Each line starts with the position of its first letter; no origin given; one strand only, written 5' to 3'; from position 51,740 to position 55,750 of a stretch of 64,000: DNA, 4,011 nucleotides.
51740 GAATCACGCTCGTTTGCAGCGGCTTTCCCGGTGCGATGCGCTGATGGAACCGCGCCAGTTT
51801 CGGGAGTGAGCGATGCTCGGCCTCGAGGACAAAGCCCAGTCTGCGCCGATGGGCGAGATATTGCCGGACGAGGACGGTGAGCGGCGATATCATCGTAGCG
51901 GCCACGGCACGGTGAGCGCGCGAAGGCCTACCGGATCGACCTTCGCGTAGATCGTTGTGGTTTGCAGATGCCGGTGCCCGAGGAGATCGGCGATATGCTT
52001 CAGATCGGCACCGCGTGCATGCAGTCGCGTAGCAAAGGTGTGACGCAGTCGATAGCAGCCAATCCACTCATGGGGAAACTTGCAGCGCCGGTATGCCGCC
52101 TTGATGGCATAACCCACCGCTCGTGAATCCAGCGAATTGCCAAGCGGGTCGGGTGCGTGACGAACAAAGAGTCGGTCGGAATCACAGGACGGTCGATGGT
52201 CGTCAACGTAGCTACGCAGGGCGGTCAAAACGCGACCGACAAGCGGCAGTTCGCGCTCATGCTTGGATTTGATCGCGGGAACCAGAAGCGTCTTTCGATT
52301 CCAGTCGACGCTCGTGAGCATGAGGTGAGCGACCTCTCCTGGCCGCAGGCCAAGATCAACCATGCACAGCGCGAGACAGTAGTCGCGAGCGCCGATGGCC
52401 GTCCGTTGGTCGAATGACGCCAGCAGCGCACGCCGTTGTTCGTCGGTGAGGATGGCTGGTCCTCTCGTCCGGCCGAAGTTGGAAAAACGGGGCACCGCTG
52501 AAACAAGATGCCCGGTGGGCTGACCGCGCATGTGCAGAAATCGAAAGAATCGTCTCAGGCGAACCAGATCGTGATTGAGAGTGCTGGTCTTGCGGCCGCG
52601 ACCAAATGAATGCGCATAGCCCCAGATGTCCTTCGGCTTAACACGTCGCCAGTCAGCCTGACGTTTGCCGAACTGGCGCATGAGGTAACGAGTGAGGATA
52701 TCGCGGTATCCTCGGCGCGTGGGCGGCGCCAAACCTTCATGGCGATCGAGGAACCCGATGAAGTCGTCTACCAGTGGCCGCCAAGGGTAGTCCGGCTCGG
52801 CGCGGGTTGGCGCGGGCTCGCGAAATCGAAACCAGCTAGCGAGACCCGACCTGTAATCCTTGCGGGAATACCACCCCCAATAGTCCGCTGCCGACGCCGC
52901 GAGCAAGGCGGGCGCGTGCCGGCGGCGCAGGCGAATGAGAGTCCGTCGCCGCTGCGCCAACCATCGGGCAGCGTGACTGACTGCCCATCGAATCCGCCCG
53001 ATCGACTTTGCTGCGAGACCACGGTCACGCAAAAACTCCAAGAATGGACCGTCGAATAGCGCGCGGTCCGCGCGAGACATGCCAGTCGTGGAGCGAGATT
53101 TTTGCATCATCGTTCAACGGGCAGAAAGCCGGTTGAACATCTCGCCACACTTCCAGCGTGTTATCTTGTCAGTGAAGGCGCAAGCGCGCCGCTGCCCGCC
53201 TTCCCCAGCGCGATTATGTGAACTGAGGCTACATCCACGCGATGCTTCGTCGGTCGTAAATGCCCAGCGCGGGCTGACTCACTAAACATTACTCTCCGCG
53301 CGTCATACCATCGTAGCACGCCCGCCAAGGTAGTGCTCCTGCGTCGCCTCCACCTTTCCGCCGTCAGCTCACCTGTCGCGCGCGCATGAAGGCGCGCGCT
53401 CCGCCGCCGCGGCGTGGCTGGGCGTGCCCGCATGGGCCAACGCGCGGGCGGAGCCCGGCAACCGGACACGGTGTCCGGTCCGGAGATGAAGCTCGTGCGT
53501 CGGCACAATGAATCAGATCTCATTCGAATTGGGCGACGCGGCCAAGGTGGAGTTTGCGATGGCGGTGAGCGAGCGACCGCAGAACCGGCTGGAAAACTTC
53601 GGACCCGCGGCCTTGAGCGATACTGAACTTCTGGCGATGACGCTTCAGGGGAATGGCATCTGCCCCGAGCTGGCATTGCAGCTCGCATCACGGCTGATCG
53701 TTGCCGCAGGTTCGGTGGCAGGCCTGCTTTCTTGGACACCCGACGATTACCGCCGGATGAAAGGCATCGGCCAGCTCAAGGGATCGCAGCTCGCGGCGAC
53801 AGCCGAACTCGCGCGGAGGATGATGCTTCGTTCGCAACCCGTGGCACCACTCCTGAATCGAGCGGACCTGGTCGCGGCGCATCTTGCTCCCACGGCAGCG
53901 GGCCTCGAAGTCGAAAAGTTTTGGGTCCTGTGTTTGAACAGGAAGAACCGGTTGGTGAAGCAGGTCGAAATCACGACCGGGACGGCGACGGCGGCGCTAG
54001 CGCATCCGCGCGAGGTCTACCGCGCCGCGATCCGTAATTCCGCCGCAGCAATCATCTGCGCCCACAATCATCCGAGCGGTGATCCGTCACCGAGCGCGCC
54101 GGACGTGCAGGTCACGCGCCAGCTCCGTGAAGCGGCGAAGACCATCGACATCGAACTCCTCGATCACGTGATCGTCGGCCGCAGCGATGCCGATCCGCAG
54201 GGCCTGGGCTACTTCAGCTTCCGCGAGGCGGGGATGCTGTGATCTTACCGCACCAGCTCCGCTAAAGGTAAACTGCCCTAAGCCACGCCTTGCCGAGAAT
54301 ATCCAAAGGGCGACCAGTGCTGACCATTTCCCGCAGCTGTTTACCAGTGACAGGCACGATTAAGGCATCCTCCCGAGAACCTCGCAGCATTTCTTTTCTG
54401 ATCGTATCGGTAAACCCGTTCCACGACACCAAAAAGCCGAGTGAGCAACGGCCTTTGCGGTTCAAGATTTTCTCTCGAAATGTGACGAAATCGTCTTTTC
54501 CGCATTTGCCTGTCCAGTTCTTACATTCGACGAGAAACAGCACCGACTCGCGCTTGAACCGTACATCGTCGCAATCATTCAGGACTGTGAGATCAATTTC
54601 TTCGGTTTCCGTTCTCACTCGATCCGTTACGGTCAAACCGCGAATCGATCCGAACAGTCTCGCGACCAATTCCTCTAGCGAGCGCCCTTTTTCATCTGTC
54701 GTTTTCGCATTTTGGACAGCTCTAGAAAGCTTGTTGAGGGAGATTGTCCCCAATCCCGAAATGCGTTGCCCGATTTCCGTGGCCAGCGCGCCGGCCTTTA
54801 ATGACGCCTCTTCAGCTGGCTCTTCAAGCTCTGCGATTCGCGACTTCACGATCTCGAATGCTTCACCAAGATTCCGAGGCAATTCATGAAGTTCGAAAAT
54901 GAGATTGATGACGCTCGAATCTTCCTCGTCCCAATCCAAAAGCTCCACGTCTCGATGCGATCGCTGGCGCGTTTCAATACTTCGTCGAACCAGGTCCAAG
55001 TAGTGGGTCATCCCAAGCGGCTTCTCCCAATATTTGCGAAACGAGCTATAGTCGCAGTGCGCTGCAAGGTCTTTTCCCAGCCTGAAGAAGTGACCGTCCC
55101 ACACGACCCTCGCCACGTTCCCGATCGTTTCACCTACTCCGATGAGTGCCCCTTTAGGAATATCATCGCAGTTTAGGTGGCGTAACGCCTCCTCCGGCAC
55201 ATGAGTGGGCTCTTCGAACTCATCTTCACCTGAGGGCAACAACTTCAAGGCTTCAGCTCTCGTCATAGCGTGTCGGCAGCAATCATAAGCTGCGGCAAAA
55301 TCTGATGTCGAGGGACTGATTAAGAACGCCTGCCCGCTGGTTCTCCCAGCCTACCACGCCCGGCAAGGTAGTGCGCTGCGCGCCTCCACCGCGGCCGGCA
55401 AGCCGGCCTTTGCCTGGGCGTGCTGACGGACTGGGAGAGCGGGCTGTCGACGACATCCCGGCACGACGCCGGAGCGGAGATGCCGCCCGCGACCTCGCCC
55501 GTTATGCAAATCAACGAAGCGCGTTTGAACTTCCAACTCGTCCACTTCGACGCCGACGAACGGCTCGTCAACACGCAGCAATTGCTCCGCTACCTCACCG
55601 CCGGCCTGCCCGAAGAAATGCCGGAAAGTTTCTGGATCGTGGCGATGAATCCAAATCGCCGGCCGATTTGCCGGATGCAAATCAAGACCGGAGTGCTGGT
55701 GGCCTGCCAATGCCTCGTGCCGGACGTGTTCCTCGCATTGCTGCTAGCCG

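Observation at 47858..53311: Recombinase-in-trio (RIT) element with symmetric ~100-nt ends and a merA-less mercury-type cargo, nested in the ICE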

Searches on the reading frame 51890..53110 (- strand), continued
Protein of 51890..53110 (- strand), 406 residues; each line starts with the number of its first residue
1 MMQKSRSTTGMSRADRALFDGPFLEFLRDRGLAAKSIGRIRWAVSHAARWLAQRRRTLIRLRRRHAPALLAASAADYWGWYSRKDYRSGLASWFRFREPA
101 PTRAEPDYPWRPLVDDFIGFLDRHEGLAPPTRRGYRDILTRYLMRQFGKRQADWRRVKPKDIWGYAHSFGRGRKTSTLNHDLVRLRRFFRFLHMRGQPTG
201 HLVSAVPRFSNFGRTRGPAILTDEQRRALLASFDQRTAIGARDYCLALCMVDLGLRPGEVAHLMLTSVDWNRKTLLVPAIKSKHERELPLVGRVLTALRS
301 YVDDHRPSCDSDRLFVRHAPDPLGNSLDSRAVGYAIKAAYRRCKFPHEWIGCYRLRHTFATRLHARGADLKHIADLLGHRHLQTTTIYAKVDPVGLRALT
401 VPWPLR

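Call 53: get_annotated_region(hit=H15, flank=4000)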
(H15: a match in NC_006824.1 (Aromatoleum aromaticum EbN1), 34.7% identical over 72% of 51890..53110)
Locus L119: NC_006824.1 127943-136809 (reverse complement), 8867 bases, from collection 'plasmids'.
description: Aromatoleum aromaticum EbN1 plasmid 2, complete sequence
organism: Aromatoleum aromaticum EbN1 (NCBI taxid 76114)
taxonomy: Bacteria; Pseudomonadota; Betaproteobacteria; Rhodocyclales; Rhodocyclaceae; Aromatoleum; Aromatoleum aromaticum; Aromatoleum aromaticum EbN1
host: -; source: -; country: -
typing (MOB-suite, as given by PLSDB): conjugative; replicon rep_cluster_1841; relaxase MOBP; mating-pair formation MPF_T
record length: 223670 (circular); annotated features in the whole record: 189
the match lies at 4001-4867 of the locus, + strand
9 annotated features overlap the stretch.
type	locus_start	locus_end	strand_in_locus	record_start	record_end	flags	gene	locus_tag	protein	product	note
CDS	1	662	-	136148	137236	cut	istA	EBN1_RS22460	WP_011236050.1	IS21-like element ISAzo17 family transposase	GO:0006313 - DNA transposition [Evidence IEA]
CDS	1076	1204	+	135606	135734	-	-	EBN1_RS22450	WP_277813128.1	hypothetical protein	-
CDS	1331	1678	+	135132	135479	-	kfrB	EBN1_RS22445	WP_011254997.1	IncP plasmid survival protein KfrB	-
CDS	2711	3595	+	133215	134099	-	-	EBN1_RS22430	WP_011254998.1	tyrosine-type recombinase/integrase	GO:0015074 - DNA integration [Evidence IEA]; GO:0006310 - DNA recombination [Evidence IEA]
CDS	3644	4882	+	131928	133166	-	-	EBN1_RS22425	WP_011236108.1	site-specific integrase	GO:0015074 - DNA integration [Evidence IEA]; GO:0006310 - DNA recombination [Evidence IEA]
CDS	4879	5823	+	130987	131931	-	-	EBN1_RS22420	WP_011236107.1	tyrosine-type recombinase/integrase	GO:0015074 - DNA integration [Evidence IEA]; GO:0006310 - DNA recombination [Evidence IEA]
CDS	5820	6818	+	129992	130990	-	-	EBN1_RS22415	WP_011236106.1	site-specific integrase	GO:0015074 - DNA integration [Evidence IEA]; GO:0006310 - DNA recombination [Evidence IEA]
CDS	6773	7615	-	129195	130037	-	-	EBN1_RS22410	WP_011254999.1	tyrosine-type recombinase/integrase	GO:0015074 - DNA integration [Evidence IEA]; GO:0006310 - DNA recombination [Evidence IEA]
CDS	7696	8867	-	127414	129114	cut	-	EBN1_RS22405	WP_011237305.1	IS1634-like element ISAzo6 family transposase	GO:0006313 - DNA transposition [Evidence IEA]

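Call 56: search_protein_families(library=ncbifam, proteins=[L033:3438-4220:-, L033:4294-5991:-, window:51890-53110:-], max_evalue=0.001)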
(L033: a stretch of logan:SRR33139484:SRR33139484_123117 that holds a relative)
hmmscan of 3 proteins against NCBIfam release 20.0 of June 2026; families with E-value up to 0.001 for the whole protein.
L033:3438-4220:- (260 aa): 0 families

L033:4294-5991:- (565 aa): 42 families (the best 25 are shown)
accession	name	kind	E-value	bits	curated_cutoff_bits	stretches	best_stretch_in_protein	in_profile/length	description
NF009166.1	PRK12513.1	equivalog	2.4e-18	66.5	206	1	3-179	8-189/193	RNA polymerase sigma factor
TIGR02937.1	sigma70-ECF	superfamily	2.6e-18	66.2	42.9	1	19-176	2-165/165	sigma-70 family RNA polymerase sigma factor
TIGR02983.1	SigE-fam_strep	subfamily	3.2e-15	56.4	141.55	1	16-177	4-159/162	SigE family RNA polymerase sigma factor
NF007222.0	PRK09640.1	equivalog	5.6e-15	55.4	194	1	16-178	24-184/188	RNA polymerase sigma factor SigX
TIGR02985.1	Sig70_bacteroi1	subfamily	7.8e-13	49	126.4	1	19-176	2-162/162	RNA polymerase sigma-70 factor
NF009168.0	PRK12515.1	subfamily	1.5e-12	47.4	236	1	3-185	8-188/189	RNA polymerase sigma factor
NF009172.0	PRK12519.1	subfamily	7.8e-12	45.1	222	1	4-177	16-190/194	RNA polymerase sigma factor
NF007229.0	PRK09647.1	equivalog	1.3e-11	44.3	265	1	17-184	43-210/220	RNA polymerase sigma factor SigE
NF004113.0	PRK05602.1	equivalog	1.4e-11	44.4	208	1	3-182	31-207/211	RNA polymerase sigma factor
NF008888.0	PRK11922.1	equivalog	2.1e-11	43.9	204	1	4-179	17-199/231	RNA polymerase sigma factor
NF007225.0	PRK09643.1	equivalog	2.7e-11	43.5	190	1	3-178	13-184/204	RNA polymerase sigma factor SigM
NF007228.0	PRK09646.1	subfamily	3.6e-11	43.1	226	1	6-176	19-190/194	ECF RNA polymerase sigma factor SigK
NF007216.0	PRK09638.1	equivalog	7.2e-11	42.2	194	1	12-180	12-178/180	RNA polymerase sigma factor SigY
NF058625.1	sigma_PG0214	equivalog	9.9e-11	41.6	130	1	18-178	4-163/170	GFO_1088 family ECF-type sigma factor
NF009171.0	PRK12518.1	equivalog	3.1e-10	40.2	208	1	11-182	20-190/191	RNA polymerase sigma factor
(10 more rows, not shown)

window:51890-53110:- (406 aa): 11 families
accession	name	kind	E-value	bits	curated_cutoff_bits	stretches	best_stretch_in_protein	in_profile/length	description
TIGR02225.1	recomb_XerD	equivalog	1.3e-36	126.4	329.6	1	116-398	2-281/290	site-specific tyrosine recombinase XerD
TIGR02224.1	recomb_XerC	equivalog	1.3e-34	120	335.15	1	116-394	2-280/295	tyrosine recombinase XerC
NF001399.0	PRK00283.1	subfamily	1.7e-33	116.2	279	1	113-398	8-290/300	tyrosine recombinase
NF002331.0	PRK01287.1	subfamily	1e-30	106.9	371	1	167-396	89-317/365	site-specific tyrosine recombinase XerC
NF040815.2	recomb_XerA_Arch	equivalog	4.4e-30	105.1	220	1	117-393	3-256/263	site-specific tyrosine recombinase/integron integrase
TIGR02249.1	integrase_gron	subfamily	1.7e-15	57.2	265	1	329-399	239-308/315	integron integrase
NF003462.0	PRK05084.1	equivalog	1.8e-12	46.7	267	1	241-392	195-345/360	tyrosine recombinase XerS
NF007370.0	PRK09870.1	subfamily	6.2e-12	45.6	221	1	220-389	12-177/200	tyrosine-type DNA invertase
NF011946.0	PRK15417.1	equivalog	1.5e-07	30.9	435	1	353-396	277-320/337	integron integrase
NF007371.0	PRK09871.1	subfamily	2.1e-07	30.6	222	1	224-389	10-172/198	tyrosine-type DNA invertase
NF041502.1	integrase_1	equivalog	2.2e-07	30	350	1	350-391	319-360/484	site-specific integrase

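Call 63: find_encoding_contigs(protein=P0036, flank=8000, max_places=6)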
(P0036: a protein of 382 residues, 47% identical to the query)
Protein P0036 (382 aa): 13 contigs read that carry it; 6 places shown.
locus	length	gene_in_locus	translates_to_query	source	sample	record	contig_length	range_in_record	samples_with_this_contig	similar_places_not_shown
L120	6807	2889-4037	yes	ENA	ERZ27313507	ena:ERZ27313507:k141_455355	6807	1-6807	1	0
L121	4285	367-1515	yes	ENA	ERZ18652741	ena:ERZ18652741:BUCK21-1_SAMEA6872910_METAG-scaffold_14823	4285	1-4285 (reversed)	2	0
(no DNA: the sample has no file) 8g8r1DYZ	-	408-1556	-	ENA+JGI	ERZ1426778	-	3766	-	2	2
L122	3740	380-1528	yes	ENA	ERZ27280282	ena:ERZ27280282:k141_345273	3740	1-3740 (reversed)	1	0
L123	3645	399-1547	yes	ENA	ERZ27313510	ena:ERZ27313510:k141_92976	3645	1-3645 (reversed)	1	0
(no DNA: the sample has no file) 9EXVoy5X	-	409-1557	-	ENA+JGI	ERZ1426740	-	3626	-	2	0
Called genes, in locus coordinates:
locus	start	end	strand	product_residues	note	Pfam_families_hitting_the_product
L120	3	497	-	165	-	?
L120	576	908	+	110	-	PF05717:TnpB_IS66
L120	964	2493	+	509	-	PF13007:LZ_Tnp_IS66 (weak), PF03050:DDE_Tnp_IS66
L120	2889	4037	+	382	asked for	PF02899:Phage_int_SAM_1 (weak), PF00589:Phage_integrase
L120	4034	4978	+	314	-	PF00589:Phage_integrase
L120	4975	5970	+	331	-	PF02899:Phage_int_SAM_1, PF00589:Phage_integrase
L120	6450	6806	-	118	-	?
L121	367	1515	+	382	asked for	PF02899:Phage_int_SAM_1 (weak), PF00589:Phage_integrase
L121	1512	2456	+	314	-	PF00589:Phage_integrase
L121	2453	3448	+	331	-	PF02899:Phage_int_SAM_1, PF00589:Phage_integrase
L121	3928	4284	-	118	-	?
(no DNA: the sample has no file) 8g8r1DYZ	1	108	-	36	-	?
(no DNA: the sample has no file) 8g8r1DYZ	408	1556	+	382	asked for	PF02899:Phage_int_SAM_1 (weak), PF00589:Phage_integrase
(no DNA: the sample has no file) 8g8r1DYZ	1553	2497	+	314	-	PF00589:Phage_integrase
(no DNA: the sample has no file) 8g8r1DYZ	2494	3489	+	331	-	PF02899:Phage_int_SAM_1, PF00589:Phage_integrase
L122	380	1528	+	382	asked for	PF02899:Phage_int_SAM_1 (weak), PF00589:Phage_integrase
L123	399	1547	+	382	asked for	PF02899:Phage_int_SAM_1 (weak), PF00589:Phage_integrase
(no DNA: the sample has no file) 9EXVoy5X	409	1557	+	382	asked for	PF02899:Phage_int_SAM_1 (weak), PF00589:Phage_integrase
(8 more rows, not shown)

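Call 64: find_encoding_contigs(protein=P0015, flank=8000, max_places=4)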
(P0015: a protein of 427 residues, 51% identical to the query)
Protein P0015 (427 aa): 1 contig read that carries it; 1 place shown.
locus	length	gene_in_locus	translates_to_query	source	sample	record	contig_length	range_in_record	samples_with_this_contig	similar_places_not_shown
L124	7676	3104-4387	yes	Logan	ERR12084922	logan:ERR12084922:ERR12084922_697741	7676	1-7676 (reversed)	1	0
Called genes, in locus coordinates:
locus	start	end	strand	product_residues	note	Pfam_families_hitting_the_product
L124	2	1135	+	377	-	?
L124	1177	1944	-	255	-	PF16162:KwaB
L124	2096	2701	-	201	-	PF28043:KwaA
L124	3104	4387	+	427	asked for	PF02899:Phage_int_SAM_1 (faint), PF00589:Phage_integrase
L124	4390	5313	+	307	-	PF00589:Phage_integrase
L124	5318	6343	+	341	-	PF02899:Phage_int_SAM_1, PF00589:Phage_integrase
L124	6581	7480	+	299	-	PF20701:HetE-N (weak), PF10552:ORF6C (faint)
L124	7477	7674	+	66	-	?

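Call 73: predict_structure(alignment_id=A1)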
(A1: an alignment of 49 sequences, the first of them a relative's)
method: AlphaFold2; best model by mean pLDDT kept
length: 406 residues; sequences in the alignment: 49
mean_pLDDT: 89.0   pTM: 0.75
mean pLDDT of the five models: 89.0, 88.3, 87.0, 86.8, 85.9
residues with pLDDT >= 90: 294; 70-90: 72; 50-70: 25; < 50: 15
segments of 3 or more residues with pLDDT < 50: 1-4, 398-406
pLDDT, mean of each block of 10 residues (from residue 1): 53 90 94 91 95 94 95 94 94 92 83 97 91 94 96 95 86 79 95 96 83 62 96 97 98 96 98 96 91 97 96 90 82 96 93 93 91 92 84 53 41
secondary structure, 60 per line:
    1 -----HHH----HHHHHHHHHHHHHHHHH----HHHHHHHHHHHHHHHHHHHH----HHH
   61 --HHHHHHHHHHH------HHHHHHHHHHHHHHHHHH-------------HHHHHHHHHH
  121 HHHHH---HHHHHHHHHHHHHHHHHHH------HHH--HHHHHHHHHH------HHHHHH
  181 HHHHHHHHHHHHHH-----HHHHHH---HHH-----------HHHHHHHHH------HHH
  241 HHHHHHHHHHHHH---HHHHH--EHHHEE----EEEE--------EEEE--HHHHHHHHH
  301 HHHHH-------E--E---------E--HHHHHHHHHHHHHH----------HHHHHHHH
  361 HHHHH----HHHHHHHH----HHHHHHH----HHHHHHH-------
elements in order: H13-29 H34-53 H63-73 H80-97 H111-125 H129-147 H159-168 H175-194 H200-205 H223-231 H238-253 H257-261 E274-277 E286-289 H292-305 H329-342 H353-365 H370-377 H382-388 H393-399

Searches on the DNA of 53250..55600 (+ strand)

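Call 45: search_rna_families(source=window, start=53250, end=55600, threshold=evalue, max_evalue=10, show_alignments=3)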
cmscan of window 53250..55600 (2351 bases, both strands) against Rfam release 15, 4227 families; matches with E-value up to 10: 1.
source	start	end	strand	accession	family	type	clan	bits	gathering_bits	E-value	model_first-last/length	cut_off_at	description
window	55319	55423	+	RF01754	radC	Cis-reg;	-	14.2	40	9.9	1-149/149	no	radC RNA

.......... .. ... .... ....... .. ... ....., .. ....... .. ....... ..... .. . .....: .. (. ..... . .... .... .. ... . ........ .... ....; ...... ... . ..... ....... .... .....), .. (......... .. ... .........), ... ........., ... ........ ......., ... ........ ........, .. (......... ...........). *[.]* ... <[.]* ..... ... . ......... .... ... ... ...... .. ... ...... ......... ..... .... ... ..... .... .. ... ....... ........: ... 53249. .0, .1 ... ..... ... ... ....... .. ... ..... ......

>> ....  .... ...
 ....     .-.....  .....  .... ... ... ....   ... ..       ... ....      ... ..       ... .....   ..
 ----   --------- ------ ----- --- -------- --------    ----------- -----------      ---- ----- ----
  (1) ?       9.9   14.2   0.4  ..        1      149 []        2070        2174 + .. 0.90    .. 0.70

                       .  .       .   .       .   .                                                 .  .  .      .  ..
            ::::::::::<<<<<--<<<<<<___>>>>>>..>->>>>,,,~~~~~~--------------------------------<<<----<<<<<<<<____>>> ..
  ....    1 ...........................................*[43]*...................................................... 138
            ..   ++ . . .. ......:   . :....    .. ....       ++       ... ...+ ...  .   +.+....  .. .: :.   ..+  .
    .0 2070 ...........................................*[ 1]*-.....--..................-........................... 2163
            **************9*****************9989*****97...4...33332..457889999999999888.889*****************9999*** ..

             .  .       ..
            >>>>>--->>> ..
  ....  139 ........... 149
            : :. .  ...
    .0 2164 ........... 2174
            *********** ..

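Call 90: search_rna_families(sources=[L039, L040, L041, L042, L043, L044, L051, L054, L055, L028], threshold=gathering, show_alignments=2)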
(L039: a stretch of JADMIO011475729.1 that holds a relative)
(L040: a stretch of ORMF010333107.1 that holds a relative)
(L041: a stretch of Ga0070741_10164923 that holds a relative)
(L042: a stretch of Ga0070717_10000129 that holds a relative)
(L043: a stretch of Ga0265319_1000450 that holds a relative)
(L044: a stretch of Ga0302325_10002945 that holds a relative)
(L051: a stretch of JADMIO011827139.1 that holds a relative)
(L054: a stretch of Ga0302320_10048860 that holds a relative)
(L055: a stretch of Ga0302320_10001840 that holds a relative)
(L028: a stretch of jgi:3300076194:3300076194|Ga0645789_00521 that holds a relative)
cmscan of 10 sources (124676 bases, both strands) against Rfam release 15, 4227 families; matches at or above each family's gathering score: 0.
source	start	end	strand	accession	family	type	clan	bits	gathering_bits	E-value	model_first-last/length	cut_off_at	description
